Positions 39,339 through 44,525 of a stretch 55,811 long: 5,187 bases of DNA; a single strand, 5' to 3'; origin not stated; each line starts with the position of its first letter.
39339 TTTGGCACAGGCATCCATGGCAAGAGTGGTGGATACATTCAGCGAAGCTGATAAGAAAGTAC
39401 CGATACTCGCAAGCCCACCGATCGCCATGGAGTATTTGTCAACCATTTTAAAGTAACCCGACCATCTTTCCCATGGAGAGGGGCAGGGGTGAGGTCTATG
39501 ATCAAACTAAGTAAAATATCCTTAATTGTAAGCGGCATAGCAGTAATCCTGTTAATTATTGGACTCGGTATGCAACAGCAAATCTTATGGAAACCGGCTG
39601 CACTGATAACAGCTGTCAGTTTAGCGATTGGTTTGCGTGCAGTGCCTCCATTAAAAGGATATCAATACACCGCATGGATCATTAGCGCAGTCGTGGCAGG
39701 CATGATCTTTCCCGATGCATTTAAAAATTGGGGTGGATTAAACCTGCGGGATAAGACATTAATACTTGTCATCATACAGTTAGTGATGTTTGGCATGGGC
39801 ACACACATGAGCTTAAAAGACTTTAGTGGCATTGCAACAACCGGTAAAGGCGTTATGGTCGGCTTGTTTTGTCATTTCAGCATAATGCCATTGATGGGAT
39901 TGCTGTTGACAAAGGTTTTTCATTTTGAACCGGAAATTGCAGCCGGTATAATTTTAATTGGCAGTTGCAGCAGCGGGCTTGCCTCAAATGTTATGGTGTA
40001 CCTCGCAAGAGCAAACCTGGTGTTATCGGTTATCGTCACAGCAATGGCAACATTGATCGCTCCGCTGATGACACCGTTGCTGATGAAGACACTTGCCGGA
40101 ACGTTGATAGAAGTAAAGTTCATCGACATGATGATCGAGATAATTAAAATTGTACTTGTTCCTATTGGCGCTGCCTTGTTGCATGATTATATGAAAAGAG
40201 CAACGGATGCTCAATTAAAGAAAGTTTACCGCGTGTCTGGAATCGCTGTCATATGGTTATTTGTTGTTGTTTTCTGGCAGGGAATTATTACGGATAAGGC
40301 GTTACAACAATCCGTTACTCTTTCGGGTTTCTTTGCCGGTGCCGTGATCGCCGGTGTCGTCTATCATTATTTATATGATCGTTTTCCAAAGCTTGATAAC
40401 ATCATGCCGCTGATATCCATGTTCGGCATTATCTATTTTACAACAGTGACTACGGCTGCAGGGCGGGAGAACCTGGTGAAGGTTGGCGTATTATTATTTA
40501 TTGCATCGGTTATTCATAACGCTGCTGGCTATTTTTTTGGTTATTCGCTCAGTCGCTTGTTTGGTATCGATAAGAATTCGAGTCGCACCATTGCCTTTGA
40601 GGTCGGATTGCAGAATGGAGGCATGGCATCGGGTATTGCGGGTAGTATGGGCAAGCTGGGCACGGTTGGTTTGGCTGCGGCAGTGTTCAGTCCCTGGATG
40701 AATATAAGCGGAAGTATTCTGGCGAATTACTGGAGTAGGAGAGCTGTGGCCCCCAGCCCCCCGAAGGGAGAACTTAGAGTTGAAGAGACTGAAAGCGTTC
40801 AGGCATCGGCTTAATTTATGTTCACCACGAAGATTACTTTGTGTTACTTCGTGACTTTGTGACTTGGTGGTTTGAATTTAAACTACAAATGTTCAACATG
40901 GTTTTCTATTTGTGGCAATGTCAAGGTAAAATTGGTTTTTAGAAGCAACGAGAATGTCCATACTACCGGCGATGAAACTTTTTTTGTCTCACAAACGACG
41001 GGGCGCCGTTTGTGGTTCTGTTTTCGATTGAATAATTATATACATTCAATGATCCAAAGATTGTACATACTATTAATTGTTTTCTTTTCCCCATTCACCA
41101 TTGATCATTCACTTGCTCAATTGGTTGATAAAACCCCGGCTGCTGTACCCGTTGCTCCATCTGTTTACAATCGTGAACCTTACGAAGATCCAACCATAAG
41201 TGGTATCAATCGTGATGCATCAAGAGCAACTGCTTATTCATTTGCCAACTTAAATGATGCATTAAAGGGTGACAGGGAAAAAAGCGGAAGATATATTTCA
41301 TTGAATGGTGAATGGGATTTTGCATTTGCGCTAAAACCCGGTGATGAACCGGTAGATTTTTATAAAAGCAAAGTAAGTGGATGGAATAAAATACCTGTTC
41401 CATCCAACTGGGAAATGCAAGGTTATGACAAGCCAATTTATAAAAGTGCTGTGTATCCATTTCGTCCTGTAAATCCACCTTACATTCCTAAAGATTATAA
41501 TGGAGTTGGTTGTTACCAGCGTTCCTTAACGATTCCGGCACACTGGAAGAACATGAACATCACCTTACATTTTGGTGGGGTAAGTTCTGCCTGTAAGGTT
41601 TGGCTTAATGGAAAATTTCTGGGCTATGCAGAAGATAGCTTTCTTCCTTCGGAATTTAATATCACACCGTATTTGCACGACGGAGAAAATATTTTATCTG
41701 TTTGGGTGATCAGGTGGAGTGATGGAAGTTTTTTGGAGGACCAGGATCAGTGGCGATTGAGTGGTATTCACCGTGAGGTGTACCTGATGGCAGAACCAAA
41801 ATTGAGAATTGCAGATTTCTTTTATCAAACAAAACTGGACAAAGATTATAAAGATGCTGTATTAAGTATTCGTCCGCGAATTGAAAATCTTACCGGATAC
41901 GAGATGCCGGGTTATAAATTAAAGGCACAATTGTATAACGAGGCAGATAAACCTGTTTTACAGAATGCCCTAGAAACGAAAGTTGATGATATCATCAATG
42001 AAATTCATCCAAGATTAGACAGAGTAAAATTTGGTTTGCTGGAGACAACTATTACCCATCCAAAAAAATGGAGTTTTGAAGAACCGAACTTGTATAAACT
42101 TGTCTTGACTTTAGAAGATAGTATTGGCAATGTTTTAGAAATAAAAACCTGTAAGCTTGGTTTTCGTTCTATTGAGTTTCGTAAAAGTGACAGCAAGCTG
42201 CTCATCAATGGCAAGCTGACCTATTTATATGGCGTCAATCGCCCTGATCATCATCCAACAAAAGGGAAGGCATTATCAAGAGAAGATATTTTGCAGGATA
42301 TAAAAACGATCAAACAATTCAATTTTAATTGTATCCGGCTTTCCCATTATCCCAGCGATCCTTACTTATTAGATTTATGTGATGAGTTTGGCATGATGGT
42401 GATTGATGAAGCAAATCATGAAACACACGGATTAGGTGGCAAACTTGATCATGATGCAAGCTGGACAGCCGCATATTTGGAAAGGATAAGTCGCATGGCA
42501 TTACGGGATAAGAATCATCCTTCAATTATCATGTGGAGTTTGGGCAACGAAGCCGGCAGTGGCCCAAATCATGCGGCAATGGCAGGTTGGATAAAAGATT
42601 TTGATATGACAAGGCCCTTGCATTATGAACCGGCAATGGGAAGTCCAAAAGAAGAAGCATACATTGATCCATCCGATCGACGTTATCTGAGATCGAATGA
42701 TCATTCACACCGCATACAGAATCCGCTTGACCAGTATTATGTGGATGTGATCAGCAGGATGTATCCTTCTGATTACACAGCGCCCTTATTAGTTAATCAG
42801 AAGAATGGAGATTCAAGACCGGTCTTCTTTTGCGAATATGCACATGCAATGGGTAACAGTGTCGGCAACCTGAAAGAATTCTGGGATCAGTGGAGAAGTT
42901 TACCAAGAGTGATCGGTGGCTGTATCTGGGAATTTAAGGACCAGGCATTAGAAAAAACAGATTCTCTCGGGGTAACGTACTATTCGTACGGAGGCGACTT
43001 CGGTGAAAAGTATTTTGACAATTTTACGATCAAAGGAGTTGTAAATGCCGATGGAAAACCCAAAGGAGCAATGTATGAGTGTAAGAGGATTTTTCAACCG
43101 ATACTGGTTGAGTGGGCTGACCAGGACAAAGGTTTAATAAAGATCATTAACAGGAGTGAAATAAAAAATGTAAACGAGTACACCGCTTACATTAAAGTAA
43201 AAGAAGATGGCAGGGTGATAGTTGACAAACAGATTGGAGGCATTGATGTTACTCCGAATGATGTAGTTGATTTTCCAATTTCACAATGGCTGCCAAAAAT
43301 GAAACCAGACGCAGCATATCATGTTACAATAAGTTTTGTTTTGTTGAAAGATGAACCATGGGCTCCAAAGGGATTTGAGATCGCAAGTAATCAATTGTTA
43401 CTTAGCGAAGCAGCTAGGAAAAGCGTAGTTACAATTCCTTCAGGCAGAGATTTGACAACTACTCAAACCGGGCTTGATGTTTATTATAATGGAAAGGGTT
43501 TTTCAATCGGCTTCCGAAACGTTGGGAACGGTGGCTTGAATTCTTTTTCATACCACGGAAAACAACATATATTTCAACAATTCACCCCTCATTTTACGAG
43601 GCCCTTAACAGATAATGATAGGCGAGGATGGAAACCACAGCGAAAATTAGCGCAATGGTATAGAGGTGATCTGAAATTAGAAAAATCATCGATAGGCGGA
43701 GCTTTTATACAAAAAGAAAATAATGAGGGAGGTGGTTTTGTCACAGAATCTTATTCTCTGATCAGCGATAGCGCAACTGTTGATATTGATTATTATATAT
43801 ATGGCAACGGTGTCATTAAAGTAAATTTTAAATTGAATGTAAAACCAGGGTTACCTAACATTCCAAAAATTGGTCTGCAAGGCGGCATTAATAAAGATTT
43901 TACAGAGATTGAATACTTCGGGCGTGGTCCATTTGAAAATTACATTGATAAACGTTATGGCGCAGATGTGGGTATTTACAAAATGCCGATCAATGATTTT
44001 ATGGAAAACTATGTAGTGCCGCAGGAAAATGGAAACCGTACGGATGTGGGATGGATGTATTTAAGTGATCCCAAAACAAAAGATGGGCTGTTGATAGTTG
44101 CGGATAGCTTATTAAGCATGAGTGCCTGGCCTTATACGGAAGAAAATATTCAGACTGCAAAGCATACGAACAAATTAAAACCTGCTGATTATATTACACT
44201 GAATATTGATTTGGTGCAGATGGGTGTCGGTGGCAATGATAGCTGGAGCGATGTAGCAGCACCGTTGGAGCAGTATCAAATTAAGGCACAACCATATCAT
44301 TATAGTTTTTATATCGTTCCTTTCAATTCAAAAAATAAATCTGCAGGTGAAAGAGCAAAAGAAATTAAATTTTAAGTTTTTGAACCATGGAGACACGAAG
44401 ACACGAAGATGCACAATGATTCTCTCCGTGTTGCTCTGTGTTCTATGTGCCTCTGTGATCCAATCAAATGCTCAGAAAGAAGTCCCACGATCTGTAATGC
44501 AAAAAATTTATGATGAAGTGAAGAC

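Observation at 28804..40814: RuBisCO-like protein + second DUF1537 kinase embedded between GH127/GH78 and a racemase-like protein + BASS carrier: branched-chain sugar (apiose / aceric acid) catabolism in a Bacteroidota glycan island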

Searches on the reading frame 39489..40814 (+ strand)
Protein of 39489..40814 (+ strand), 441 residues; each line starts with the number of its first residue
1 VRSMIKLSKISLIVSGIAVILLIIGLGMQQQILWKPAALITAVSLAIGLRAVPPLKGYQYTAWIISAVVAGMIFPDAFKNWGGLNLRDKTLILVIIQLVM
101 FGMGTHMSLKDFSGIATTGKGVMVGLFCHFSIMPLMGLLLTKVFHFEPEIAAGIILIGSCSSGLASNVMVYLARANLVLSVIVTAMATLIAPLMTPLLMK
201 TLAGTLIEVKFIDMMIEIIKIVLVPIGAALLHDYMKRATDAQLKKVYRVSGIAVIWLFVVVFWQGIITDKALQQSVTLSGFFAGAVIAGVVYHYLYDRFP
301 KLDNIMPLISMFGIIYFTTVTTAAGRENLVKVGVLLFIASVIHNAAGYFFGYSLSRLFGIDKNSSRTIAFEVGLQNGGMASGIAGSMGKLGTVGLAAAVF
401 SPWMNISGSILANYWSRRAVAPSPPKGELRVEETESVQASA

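Call 4: search_protein_families(library=pfam, proteins=[window:39489-40814:+])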
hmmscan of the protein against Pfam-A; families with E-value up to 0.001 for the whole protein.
window:39489-40814:+ (441 aa): 1 family
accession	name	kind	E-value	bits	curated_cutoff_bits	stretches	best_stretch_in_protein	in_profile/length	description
PF01758.21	SBF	-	4.9e-32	111.6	24.3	1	95-264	3-183/191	Sodium Bile acid symporter family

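Call 5: search_protein_families(library=ncbifam, proteins=[window:39489-40814:+])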
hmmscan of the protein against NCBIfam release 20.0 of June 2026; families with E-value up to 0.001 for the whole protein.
window:39489-40814:+ (441 aa): 2 families
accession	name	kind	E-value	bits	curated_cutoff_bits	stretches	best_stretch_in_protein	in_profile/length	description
NF047939.1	PantTportPanS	equivalog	2.1e-59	201.6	400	2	62-256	10-198/299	ketopantoate/pantoate/pantothenate transporter PanS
TIGR00841.1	bass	subfamily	2e-54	185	326.3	2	89-264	36-214/321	bile acid:sodium symporter family transporter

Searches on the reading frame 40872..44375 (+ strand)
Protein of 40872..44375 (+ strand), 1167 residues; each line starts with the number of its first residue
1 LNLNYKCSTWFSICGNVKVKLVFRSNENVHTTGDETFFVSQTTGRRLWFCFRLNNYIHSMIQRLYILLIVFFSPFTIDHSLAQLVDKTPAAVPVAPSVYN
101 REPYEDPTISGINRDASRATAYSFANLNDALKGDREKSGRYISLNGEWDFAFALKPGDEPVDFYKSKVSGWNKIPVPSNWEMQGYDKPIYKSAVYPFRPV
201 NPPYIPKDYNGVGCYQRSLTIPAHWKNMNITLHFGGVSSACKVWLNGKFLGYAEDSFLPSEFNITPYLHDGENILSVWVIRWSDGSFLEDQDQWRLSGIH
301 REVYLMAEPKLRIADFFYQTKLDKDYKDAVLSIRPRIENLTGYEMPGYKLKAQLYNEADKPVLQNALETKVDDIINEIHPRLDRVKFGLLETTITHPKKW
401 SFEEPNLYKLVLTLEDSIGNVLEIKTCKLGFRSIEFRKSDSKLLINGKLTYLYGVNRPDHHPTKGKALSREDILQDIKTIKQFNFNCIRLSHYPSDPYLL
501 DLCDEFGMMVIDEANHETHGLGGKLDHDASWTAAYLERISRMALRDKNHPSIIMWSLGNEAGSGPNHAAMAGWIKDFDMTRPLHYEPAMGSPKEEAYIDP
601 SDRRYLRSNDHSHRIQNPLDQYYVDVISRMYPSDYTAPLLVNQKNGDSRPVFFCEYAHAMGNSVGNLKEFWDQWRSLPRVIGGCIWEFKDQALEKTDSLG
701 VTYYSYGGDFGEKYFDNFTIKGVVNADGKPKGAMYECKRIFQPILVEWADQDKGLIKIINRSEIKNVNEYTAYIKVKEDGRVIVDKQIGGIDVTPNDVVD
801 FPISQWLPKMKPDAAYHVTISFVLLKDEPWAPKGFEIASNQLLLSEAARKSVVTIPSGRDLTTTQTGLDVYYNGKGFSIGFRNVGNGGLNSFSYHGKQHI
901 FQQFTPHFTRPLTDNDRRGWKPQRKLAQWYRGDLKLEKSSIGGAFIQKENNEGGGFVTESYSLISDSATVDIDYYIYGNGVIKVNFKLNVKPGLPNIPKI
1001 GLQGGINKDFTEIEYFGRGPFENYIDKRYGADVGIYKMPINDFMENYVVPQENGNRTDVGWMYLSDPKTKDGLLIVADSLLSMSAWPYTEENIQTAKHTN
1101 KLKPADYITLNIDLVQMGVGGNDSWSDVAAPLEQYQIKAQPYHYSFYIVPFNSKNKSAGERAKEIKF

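Call 27: search_protein_families(library=pfam, proteins=[window:40872-44375:+])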
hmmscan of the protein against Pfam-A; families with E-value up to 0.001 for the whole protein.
window:40872-44375:+ (1167 aa): 6 families
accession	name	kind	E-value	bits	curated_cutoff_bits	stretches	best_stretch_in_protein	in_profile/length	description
PF02836.23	Glyco_hydro_2_C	-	5e-79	266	21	1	440-744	5-300/302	Glycosyl hydrolases family 2, TIM barrel domain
PF02929.23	Bgal_small_N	-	8.6e-67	225.8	25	1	874-1148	2-248/248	Beta galactosidase small chain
PF02837.24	Glyco_hydro_2_N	-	1.2e-44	152.6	28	1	143-309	3-169/169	Glycosyl hydrolases family 2, sugar binding domain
PF16353.11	LacZ_4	-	4.3e-14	53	27.3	1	756-844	1-86/87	Beta-galactosidase, domain 4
PF00703.27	Glyco_hydro_2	-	3.8e-12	47.4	23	1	312-432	2-109/109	Glycosyl hydrolases family 2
PF22666.2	Glyco_hydro_2_N2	-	1.8e-09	38.3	27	1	215-277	52-115/167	Glycosyl hydrolase 2 galactose-binding domain-like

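Call 28: search_protein_families(library=ncbifam, proteins=[window:40872-44375:+])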
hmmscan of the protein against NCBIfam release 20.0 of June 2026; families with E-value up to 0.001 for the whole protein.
window:40872-44375:+ (1167 aa): 12 families
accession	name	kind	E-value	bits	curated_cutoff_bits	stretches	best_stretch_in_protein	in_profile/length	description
NF052611.1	beta_gal_Bga2A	equivalog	2.7e-273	909.5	999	1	105-1148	3-1004/1007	beta-galactosidase, LacZ type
NF041100.1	betagal_LacZ_Ttogales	equivalog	3.6e-246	819.7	2000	1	123-1155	19-991/1090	beta-galactosidase LacZ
NF007666.0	PRK10340.1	equivalog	2.2e-240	800.5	1284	2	104-587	4-476/1030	beta-galactosidase subunit alpha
NF007074.0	PRK09525.1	subfamily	2.2e-236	787.2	1221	1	98-1147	11-1023/1027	beta-galactosidase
NF049891.1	Bet1-4galacdseBT4156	equivalog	6.2e-60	203.1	1700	2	163-564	33-411/946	exo-beta-1,4-galactosidase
NF041462.1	GalA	equivalog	9.8e-52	176.1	900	1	168-584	43-434/763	beta-galactosidase GalA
NF041463.1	GalB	equivalog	1.1e-47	162.4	900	1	169-566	98-484/869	beta-galactosidase GalB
NF007538.0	PRK10150.1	equivalog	3.3e-42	144.6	544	1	141-583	12-448/607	beta-glucuronidase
NF050095.1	BetGlucuronLacZ4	equivalog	2.4e-31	108.6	950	1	209-561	58-408/666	beta-glucuronidase LacZ4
NF049890.1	Bet1-4galacdseBT4151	equivalog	2.2e-23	82.2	1500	1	207-561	103-450/952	exo-beta-1,4-galactosidase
NF049877.1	GlucurArabfur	equivalog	1.6e-19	69.1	1800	1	140-563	368-772/1400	beta-d-glucuronidase/beta-L-arabinofuranosidase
NF045579.1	rhamnoside_JR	domain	1.9e-06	28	50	1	208-281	37-110/123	glycosylhydrolase-like jelly roll fold domain-containing protein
